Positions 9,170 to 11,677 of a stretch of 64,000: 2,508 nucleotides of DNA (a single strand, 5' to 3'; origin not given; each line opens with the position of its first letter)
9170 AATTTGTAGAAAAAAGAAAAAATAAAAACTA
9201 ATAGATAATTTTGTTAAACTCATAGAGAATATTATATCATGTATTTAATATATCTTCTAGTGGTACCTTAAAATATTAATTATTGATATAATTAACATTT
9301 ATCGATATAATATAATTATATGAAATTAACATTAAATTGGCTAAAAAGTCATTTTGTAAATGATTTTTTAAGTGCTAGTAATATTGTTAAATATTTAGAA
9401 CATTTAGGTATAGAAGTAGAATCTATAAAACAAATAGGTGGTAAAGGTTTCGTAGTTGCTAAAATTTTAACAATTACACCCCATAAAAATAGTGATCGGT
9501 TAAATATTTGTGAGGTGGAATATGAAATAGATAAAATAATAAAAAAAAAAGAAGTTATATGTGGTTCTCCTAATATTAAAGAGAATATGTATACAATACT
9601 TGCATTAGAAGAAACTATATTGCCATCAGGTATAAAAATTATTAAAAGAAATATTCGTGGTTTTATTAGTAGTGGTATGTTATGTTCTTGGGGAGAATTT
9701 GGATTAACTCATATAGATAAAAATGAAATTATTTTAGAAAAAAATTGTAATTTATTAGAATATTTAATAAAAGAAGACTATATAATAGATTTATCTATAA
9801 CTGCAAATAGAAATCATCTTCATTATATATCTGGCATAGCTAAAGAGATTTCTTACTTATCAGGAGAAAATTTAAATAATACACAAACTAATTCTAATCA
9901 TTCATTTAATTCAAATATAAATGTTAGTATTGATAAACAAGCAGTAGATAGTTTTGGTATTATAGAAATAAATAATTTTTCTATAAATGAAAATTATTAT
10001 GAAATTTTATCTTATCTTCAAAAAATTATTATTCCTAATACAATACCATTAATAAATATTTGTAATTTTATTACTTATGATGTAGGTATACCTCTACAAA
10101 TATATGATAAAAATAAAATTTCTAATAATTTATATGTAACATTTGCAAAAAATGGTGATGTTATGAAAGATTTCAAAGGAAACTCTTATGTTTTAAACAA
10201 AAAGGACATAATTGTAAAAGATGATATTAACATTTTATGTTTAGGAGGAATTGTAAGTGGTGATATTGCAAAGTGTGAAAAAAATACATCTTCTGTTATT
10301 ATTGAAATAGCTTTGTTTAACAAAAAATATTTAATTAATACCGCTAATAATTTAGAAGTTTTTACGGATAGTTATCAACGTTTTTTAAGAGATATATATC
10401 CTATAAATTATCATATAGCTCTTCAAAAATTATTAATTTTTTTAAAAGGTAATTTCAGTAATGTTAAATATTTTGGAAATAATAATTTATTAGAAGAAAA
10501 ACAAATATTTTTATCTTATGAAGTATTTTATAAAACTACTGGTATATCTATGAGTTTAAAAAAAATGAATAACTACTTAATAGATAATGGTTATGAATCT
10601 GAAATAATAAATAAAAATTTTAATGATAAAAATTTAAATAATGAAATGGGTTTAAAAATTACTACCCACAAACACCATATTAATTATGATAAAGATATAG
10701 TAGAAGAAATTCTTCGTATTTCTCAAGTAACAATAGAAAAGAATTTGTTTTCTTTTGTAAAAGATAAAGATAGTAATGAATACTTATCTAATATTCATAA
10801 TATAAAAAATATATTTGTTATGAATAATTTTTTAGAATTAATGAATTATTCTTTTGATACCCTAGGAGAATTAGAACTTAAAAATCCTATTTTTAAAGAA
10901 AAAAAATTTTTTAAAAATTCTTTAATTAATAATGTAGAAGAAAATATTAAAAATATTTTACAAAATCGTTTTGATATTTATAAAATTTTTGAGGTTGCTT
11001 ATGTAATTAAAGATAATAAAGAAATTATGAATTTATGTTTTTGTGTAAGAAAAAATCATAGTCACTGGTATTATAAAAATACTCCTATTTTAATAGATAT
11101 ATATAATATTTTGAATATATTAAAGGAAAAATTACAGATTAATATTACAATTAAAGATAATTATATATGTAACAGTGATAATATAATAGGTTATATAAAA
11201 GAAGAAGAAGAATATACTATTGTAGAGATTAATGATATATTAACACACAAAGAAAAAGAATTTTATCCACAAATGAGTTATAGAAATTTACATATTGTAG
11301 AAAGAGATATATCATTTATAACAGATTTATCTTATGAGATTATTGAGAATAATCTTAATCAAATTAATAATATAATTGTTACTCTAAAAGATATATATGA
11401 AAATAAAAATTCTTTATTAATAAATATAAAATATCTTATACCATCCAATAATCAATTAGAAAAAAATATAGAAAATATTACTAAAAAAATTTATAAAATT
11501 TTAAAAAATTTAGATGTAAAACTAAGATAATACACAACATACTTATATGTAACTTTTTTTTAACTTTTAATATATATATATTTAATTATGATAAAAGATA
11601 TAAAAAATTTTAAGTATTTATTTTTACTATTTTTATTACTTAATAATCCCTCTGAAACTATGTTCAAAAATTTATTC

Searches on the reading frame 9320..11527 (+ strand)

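Call 100: search_protein_families(library=pfam, proteins=[window:9320-11527:+], max_evalue=0.00001)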
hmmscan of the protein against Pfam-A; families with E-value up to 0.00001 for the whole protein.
window:9320-11527:+ (736 aa): 2 families
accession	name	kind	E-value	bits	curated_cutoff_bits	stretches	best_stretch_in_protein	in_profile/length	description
PF03483.22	B3_4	-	5.5e-26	91.7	29.3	1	233-372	27-166/174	B3/4 domain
PF01588.26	tRNA_bind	-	3.5e-10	40.3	27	1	44-130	1-77/96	Putative tRNA binding domain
